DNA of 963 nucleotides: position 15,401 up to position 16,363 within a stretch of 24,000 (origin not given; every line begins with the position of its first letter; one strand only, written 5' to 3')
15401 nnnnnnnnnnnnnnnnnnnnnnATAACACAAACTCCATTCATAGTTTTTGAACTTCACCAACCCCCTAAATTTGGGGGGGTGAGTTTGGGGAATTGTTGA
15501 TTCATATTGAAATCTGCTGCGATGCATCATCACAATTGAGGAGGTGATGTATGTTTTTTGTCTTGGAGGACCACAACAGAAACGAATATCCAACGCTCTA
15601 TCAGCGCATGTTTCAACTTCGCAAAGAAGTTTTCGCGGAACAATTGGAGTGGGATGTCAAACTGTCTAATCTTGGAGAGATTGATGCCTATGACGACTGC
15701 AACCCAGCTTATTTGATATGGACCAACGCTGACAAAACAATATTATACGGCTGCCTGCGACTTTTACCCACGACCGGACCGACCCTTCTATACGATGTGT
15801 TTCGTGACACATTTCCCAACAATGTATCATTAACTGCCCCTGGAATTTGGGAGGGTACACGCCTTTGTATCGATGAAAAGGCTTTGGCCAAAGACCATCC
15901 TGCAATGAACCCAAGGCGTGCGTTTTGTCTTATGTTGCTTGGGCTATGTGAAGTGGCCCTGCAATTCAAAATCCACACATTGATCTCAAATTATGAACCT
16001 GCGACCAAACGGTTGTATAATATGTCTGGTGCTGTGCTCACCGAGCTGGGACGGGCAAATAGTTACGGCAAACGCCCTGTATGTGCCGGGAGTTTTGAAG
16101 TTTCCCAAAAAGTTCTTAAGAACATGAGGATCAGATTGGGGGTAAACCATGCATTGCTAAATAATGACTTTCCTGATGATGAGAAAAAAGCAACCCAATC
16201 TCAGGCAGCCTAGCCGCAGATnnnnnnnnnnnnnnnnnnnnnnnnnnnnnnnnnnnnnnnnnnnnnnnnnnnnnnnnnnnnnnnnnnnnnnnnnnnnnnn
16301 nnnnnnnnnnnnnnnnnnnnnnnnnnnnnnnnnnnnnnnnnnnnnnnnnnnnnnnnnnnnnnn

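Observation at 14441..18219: Quorum-sensing pair (luxR-luxI) directly coupled to a stand-alone processive GT2 polysaccharide synthase, inserted between infC and dcd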

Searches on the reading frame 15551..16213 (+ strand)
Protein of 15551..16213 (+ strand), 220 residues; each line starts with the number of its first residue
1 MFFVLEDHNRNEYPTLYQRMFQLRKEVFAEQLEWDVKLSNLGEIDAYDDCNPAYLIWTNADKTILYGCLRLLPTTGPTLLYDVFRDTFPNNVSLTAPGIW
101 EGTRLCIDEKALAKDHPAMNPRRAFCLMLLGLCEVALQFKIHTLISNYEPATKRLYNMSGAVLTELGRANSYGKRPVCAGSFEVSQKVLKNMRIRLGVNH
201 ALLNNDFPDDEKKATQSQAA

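Call 5: search_protein_families(library=pfam, proteins=[window:15551-16213:+], max_evalue=0.01)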
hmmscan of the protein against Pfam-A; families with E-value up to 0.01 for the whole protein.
window:15551-16213:+ (220 aa): 2 families
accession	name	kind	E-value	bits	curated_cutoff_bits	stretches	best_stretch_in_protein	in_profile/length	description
PF00765.23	Autoind_synth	-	2.4e-29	102.7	24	1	16-188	9-179/183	Autoinducer synthase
PF13444.12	Acetyltransf_5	-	0.0012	19.9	22.4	1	23-109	1-89/102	Acetyltransferase (GNAT) domain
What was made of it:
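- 15551..16213 (+): luxI: AHL synthase, 220 aa, CinI-like. Autoind_synth E 2.4e-29 (call 5).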

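Call 6: search_protein_families(library=ncbifam, proteins=[window:15551-16213:+], max_evalue=0.01)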
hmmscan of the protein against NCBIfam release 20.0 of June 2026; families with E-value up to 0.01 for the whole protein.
window:15551-16213:+ (220 aa): 3 families
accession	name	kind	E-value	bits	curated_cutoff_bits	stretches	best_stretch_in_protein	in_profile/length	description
NF010408.0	PRK13834.1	subfamily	1.5e-26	93.2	292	1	8-193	9-192/207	acyl-homoserine-lactone synthase TraI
NF052393.1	AHserLSynTraI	equivalog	3.1e-26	92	250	1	7-193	8-192/212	acyl-homoserine-lactone synthase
TIGR03694.1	exosort_acyl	subfamily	6.4e-08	32.3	111.95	1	12-73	14-76/241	PEP-CTERM/exosortase system-associated acyltransferase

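Call 11: find_encoding_contigs(protein=window:15551-16213:+, flank=10000, max_places=6)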
Protein window:15551-16213:+ (220 aa): 1 contig read that carries it; 1 place shown.
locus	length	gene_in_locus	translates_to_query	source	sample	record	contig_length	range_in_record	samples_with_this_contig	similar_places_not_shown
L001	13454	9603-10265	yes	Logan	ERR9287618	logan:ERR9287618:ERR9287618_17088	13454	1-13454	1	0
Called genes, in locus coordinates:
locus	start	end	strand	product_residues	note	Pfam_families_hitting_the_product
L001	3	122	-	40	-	?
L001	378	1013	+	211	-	PF13532:2OG-FeII_Oxy_2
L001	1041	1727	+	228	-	PF13409:GST_N_2, PF13417:GST_N_3, PF00043:GST_C, PF13410:GST_C_2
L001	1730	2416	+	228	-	PF09929:DUF2161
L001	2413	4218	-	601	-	PF00009:GTP_EFTU, PF00071:Ras (weak), PF03144:GTP_EFTU_D2, PF00679:EFG_C, PF06421:LepA_C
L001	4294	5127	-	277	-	PF05708:Peptidase_C92 (weak)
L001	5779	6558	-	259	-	PF12697:Abhydrolase_6 (weak), PF00561:Abhydrolase_1 (faint), PF12146:Hydrolase_4 (weak)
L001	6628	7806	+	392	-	PF13439:Glyco_transf_4, PF13477:Glyco_trans_4_2, PF13579:Glyco_trans_4_4, PF20706:GT4-conflict (weak), PF00534:Glycos_transf_1, PF13692:Glyco_trans_1_4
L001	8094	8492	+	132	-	PF05198:IF3_N, PF00707:IF3_C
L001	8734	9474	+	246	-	PF03472:Autoind_bind, PF00196:GerE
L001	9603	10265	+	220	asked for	PF00765:Autoind_synth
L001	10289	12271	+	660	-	PF13506:Glyco_transf_21, PF00535:Glycos_transf_2, PF13641:Glyco_tranf_2_3, PF13632:Glyco_trans_2_3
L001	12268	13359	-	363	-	PF06559:DCD_N, PF22769:DCD, PF22569:DCD_C, PF22769:DCD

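Call 26: list_cluster_members(proteins=[P0001, window:15551-16213:+, window:18216-19307:-])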
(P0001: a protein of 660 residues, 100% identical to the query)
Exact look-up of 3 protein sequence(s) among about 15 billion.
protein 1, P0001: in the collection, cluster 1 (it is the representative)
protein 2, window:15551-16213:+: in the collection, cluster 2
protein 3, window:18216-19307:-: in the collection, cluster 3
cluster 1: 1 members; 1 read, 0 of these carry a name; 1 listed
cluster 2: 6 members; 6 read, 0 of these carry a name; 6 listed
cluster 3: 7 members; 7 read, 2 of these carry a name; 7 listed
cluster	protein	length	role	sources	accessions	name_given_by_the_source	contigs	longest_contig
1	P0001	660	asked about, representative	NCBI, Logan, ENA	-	-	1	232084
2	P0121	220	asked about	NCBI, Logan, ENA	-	-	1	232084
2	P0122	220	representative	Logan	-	-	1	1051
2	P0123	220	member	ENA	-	-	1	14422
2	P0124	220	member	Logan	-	-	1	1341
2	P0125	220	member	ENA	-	-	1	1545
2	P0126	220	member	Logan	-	-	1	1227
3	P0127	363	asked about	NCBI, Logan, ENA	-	-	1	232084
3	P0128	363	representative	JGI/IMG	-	-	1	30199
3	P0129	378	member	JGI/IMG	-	dCTP deaminase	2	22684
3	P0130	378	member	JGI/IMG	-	dCTP deaminase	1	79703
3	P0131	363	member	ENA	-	-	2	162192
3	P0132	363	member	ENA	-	-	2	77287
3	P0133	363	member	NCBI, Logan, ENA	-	-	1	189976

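Call 38: find_homologous_proteins(query=window:15551-16213:+, max_evalue=0.00001)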
Query window:15551-16213:+ (220 aa): 459 proteins with E <= 0.00001 among 546 candidates; the best 120 are listed.
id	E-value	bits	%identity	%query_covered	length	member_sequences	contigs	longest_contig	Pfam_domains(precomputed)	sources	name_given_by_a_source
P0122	1.3e-133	462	89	100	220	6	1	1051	PF00765.24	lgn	-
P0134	6.1e-125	433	84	100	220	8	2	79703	PF00765.24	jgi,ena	jgi:acyl homoserine lactone synthase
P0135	4.7e-121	421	82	100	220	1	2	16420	PF13444.13,PF00765.24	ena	-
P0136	1.2e-113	396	78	100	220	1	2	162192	PF00765.24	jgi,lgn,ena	-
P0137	3.1e-95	336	67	100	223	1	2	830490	PF00765.24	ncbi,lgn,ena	ncbi:MAG: acyl-homoserine-lactone synthase [Rhizobiaceae bacterium]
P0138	1.2e-93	331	71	94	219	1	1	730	PF00765.24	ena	-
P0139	2.1e-92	327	68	99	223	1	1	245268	PF00765.24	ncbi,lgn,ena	-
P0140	8.1e-91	322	70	93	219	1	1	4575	PF00765.24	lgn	-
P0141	8.0e-89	315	65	100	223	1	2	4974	PF00765.24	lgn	-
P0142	2.8e-85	304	65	92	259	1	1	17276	PF00765.24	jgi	-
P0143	8.6e-84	299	62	97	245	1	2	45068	PF00765.24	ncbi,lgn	ncbi:MAG: acyl-homoserine-lactone synthase [Pseudomonadota bacterium]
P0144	1.5e-82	295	66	90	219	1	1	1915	PF00765.24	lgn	-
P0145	3.7e-81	290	61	92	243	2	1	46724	PF00765.24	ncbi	ncbi:MAG: acyl-homoserine-lactone synthase [Pseudomonadota bacterium]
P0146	1.1e-76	276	58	95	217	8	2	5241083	PF00765.24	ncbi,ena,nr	nr:acyl-homoserine-lactone synthase [uncultured Cohaesibacter sp.]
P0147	1.8e-76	275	57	95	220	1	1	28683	PF00765.24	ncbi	-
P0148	3.0e-76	274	55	100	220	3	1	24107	PF00765.24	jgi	jgi:acyl homoserine lactone synthase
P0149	3.7e-76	274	59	92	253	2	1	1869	PF00765.24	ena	-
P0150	2.5e-75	271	55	100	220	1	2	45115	PF00765.24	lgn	-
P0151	4.6e-75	270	57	95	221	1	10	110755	PF00765.24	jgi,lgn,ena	jgi:N-acyl-L-homoserine lactone synthetase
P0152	5.1e-75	270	58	92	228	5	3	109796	PF00765.24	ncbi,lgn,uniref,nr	ncbi:acyl-homoserine-lactone synthase [Mesorhizobium sp. M00.F.Ca.ET.216.01.1.1]|uniref:acyl-homoser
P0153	6.9e-75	270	59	92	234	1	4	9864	PF00765.24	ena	-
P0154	9.3e-75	269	57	92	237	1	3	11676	PF00765.24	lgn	-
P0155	1.1e-74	269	57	92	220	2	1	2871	PF00765.24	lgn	-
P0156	1.3e-74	269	54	100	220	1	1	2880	PF00765.24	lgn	-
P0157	1.5e-74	269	57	92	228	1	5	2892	PF00765.24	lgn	-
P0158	1.7e-74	268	57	95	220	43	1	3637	PF00765.24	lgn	-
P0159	2.4e-74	268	56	92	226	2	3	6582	PF00765.24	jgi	jgi:acyl homoserine lactone synthase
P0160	2.4e-74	268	56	92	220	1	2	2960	PF00765.24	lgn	-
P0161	3.8e-74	267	56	96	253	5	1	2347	PF00765.24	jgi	jgi:acyl homoserine lactone synthase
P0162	4.1e-74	267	58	90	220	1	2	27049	PF00765.24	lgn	-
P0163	7.0e-74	266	56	100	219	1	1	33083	PF00765.24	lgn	-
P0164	1.8e-73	265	57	92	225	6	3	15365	PF00765.24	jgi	jgi:acyl homoserine lactone synthase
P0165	2.2e-73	265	56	95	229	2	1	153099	PF00765.24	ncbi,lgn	ncbi:MAG: acyl-homoserine-lactone synthase [Rhizobiaceae bacterium]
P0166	2.2e-73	265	57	93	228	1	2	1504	PF00765.24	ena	-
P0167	2.5e-73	265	56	95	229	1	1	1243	PF00765.24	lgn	-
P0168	2.8e-73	264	57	92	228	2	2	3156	PF00765.24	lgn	-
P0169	4.3e-73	264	53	100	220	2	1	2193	PF00765.24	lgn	-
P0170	5.4e-73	263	56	95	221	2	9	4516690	PF00765.24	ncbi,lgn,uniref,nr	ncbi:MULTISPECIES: acyl-homoserine-lactone synthase [Rhizobium]|uniref:acyl-homoserine-lactone synth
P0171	8.2e-73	263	55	95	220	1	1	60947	PF00765.24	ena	-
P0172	1.0e-72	263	52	100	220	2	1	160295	PF00765.24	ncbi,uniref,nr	ncbi:acyl-homoserine-lactone synthase [Martelella sp. HB161492]|uniref:acyl-homoserine-lactone synth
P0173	1.1e-72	263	54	92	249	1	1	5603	PF00765.24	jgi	jgi:acyl homoserine lactone synthase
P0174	1.2e-72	262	53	95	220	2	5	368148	PF00765.24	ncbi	ncbi:MAG: acyl-homoserine-lactone synthase [Lentilitoribacter sp.]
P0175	1.9e-72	262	55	100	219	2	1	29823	PF00765.24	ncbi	-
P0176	2.1e-72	262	57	92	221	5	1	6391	PF00765.24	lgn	-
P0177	2.6e-72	261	57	92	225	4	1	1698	PF00765.24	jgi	jgi:N-acyl-L-homoserine lactone synthetase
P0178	2.8e-72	261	61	85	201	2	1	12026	PF00765.24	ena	-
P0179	4.2e-72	261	53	95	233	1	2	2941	PF00765.24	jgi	jgi:acyl homoserine lactone synthase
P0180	4.9e-72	260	57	92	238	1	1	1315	PF00765.24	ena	-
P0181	6.8e-72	260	55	95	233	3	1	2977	PF00765.24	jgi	jgi:acyl homoserine lactone synthase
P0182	8.1e-72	260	55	97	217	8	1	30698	PF00765.24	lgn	-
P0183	8.3e-72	260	53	99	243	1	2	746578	PF00765.24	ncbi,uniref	ncbi:acyl-homoserine-lactone synthase [Mesorhizobium sp. WSM2239]|uniref:Acyl-homoserine-lactone syn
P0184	1.2e-71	259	57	93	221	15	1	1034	PF00765.24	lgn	-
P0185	1.2e-71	259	51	100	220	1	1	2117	PF00765.24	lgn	-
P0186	1.3e-71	259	57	92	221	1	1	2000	PF00765.24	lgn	-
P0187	2.6e-71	258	57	92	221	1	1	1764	PF13444.13,PF00765.24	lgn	-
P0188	2.8e-71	258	53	100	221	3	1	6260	PF00765.24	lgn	-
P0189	2.8e-71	258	58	93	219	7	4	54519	PF00765.24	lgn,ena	-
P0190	3.1e-71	258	55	92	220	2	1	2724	PF00765.24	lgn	-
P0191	3.5e-71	258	56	92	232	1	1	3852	PF00765.24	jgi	jgi:acyl homoserine lactone synthase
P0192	5.3e-71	257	54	95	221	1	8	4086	PF00765.24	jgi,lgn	jgi:acyl homoserine lactone synthase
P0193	5.4e-71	257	57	92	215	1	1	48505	PF00765.24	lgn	-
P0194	5.4e-71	257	55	93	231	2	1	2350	PF00765.24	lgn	-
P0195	6.5e-71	257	55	93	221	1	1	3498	PF00765.24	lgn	-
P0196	7.3e-71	256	55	95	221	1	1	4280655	PF00765.24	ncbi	ncbi:acyl-homoserine-lactone synthase [Rhizobium binxianense]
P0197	7.6e-71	256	56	95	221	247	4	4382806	PF00765.24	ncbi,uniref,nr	ncbi:N-acyl-L-homoserine lactone (AHL) synthase [Rhizobium sp. 9T]|uniref:Acyl-homoserine-lactone sy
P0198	8.0e-71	256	56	93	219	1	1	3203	PF13444.13,PF00765.24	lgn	-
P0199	9.7e-71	256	56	92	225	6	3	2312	PF21926.3,PF00765.24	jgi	jgi:acyl homoserine lactone synthase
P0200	9.9e-71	256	56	92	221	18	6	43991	PF21926.3,PF00765.24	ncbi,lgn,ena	-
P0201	1.2e-70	256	51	100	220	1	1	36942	PF00765.24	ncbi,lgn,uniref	ncbi:acyl-homoserine-lactone synthase [Cohaesibacter celericrescens]|uniref:acyl-homoserine-lactone 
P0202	1.4e-70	256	57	92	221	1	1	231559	PF21926.3,PF00765.24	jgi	jgi:N-acyl-L-homoserine lactone synthetase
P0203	1.4e-70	256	56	95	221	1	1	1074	PF00765.24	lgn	-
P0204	1.5e-70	255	57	92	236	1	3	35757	PF00765.24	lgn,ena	-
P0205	1.9e-70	255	57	92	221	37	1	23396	PF00765.24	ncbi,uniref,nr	ncbi:acyl-homoserine-lactone synthase [Rhizobium nepotum]|uniref:acyl-homoserine-lactone synthase n=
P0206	2.0e-70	255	57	92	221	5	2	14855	PF00765.24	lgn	-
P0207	2.0e-70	255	56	89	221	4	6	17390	PF00765.24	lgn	-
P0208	2.0e-70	255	57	92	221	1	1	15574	PF00765.24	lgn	-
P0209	2.5e-70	255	54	100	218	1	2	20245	PF00765.24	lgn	-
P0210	2.6e-70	255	54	95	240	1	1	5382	PF00765.24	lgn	-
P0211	2.9e-70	255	52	100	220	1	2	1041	PF00765.24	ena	-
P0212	3.1e-70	254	55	92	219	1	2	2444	PF13444.13,PF00765.24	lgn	-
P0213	3.6e-70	254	56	95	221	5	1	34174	PF00765.24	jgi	jgi:acyl homoserine lactone synthase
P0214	3.9e-70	254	55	92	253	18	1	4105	PF00765.24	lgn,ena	-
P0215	4.2e-70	254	57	92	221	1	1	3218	PF00765.24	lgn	-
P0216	4.3e-70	254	54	95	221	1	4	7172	PF00765.24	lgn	-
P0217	4.5e-70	254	54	92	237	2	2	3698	PF00765.24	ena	-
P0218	4.7e-70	254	53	100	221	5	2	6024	PF00765.24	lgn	-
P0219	4.8e-70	254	55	93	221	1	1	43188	PF00765.24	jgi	jgi:acyl homoserine lactone synthase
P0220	4.8e-70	254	57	92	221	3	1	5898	PF00765.24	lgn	-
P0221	4.8e-70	254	55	92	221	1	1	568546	PF00765.24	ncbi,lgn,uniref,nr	ncbi:acyl-homoserine-lactone synthase [Phyllobacterium zundukense]|uniref:N-acyl-L-homoserine lacton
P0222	5.1e-70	254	54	100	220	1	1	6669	PF00765.24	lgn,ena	-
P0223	5.2e-70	254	55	92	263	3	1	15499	PF00765.24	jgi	jgi:acyl homoserine lactone synthase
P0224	5.4e-70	254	56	90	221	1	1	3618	PF00765.24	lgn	-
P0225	5.8e-70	254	56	92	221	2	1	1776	PF21926.3,PF00765.24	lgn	-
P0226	7.3e-70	253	54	95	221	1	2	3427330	PF00765.24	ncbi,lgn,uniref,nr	ncbi:acyl homoserine lactone synthase [Rhizobium sp. BK529]|uniref:acyl-homoserine-lactone synthase 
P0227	7.5e-70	253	56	92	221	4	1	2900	PF00765.24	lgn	-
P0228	7.9e-70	253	56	92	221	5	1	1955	PF00765.24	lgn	-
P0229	7.9e-70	253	54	98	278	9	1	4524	PF00765.24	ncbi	-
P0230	8.4e-70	253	55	93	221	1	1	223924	PF00765.24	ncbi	-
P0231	8.8e-70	253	55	92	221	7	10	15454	PF00765.24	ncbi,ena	-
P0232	9.9e-70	253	50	100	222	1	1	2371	PF00765.24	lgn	-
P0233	1.0e-69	253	53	100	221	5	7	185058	PF00765.24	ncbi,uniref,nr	ncbi:hypothetical protein L905_07045 [Agrobacterium sp. TS43]|uniref:acyl-homoserine-lactone synthas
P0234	1.0e-69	253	56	92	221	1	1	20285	PF00765.24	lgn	-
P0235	1.0e-69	253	56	92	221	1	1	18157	PF00765.24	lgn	-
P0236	1.0e-69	253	57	92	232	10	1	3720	PF00765.24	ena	-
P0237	1.1e-69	253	57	92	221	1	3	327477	PF00765.24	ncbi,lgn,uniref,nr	ncbi:acyl-homoserine-lactone synthase [Agrobacterium sp. LAD9]|uniref:acyl-homoserine-lactone syntha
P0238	1.1e-69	253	53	93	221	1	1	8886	PF00765.24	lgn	-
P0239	1.4e-69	252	54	95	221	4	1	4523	PF00765.24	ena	-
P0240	1.4e-69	252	56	90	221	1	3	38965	PF00765.24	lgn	-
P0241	1.4e-69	252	55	92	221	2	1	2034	PF00765.24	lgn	-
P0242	1.6e-69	252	57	87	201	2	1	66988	PF00765.24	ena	-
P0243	1.6e-69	252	55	92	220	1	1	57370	PF00765.24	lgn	-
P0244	1.7e-69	252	56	92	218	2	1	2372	PF00765.24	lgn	-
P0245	1.7e-69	252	56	90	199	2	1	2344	PF00765.24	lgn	-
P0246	1.8e-69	252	54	93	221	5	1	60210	PF00765.24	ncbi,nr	ncbi:N-acyl-L-homoserine lactone (AHL) synthase [Agrobacterium tumefaciens]|nr:acyl-homoserine-lacto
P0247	2.0e-69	252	55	93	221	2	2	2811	PF00765.24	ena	-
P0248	2.1e-69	252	55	92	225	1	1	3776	PF00765.24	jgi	jgi:acyl homoserine lactone synthase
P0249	2.1e-69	252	54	92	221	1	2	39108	PF00765.24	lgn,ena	-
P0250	2.2e-69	252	56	92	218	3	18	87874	PF00765.24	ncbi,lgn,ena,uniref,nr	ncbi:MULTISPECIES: acyl-homoserine-lactone synthase [Hyphomicrobiales]|uniref:Acyl-homoserine-lacton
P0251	2.3e-69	252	56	93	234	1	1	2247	PF00765.24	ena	-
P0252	2.4e-69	252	53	94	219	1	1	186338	PF00765.24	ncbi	-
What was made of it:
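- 15551..16213 (+): It is 55-58% identical to 221-aa synthases of Rhizobium, Mesorhizobium and Agrobacterium (call 38).
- On CinI-type (Rhizobiales chromosomal long-chain AHL synthase): 56% identity to P0170 (call 38).
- Closest known: Rhizobium leguminosarum/etli cinR-cinI-cinS quorum-sensing locus. Same: LuxI is 56% identical to the Rhizobium chromosomal orthologue P0170 (call 38).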

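Call 53: search_solved_structures(query=window:15551-16213:+, max_evalue=0.001)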
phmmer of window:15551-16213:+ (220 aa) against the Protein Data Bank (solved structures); distinct sequences matched with E-value up to 0.001: 6.
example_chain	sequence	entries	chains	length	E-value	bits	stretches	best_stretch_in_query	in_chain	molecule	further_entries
1ro5_A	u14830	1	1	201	1.6e-13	54.2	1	10-148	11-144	Autoinducer synthesis protein lasI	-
6wns_A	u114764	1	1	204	1.1e-10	45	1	8-204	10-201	Acyl-homoserine-lactone synthase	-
5w8c_A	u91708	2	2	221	7.2e-10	42.3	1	5-136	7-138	Autoinducer synthase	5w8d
5w8a_A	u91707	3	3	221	7.2e-10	42.3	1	5-136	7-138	Autoinducer synthase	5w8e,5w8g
3p2f_A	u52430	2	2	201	1.3e-07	34.9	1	21-107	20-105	AHL synthase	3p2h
6wn0_A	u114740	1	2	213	4e-07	33.3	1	4-87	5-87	4-coumaroyl-homoserine lactone synthase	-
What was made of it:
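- On LuxI-type AHL synthase (PF00765): LasI, BjaI and TofI structures are hit (call 53).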

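Call 68: find_encoding_contigs(protein=P0146, flank=5000, max_places=1)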
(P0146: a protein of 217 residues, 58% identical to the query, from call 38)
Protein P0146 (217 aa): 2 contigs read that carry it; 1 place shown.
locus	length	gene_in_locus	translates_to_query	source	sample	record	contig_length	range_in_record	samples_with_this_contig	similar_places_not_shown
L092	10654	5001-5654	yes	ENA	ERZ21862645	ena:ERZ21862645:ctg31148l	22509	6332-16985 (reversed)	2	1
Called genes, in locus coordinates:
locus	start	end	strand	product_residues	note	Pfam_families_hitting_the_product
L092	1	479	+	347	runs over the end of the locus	PF00126:HTH_1, PF03466:LysR_substrate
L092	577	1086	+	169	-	PF00583:Acetyltransf_1, PF13673:Acetyltransf_10, PF13508:Acetyltransf_7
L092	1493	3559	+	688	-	PF08448:PAS_4 (faint), PF00990:GGDEF, PF00563:EAL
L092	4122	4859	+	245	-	PF03472:Autoind_bind, PF00196:GerE, PF08281:Sigma70_r4_2 (weak)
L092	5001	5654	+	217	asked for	PF00765:Autoind_synth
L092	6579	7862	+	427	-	PF01547:SBP_bac_1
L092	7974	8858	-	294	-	-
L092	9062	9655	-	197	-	PF01066:CDP-OH_P_transf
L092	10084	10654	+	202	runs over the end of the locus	PF09835:DUF2062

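Call 69: find_encoding_contigs(protein=P0170, flank=5000, max_places=1)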
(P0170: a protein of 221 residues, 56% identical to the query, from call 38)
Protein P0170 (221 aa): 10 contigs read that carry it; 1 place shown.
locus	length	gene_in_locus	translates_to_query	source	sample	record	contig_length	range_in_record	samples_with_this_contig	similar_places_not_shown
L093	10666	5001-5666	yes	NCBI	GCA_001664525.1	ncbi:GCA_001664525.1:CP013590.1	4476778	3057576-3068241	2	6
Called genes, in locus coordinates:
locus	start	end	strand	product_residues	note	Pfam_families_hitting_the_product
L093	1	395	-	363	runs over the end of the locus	PF00005:ABC_tran, PF13304:AAA_21 (faint), PF08402:TOBE_2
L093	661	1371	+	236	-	PF00392:GntR, PF07729:FCD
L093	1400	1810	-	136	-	PF13778:DUF4174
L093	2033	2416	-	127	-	-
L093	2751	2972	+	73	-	-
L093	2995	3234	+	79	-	PF11154:DUF2934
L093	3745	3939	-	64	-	-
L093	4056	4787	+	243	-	PF03472:Autoind_bind, PF00196:GerE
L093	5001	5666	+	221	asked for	PF00765:Autoind_synth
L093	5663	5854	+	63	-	-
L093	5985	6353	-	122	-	PF00072:Response_reg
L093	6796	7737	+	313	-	PF01582:TIR (weak), PF13676:TIR_2, PF27176:Y4lF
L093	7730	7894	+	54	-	-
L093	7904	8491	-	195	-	-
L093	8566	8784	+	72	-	-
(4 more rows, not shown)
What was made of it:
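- On CinI-type (Rhizobiales chromosomal long-chain AHL synthase): P0170 lies on a 4.48-Mb Rhizobium chromosome between a luxR and an overlapping 63-aa ORF (call 69).
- Closest known: Rhizobium leguminosarum/etli cinR-cinI-cinS quorum-sensing locus. Same: In both, a gene follows luxI at 0-23 nt (call 69).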
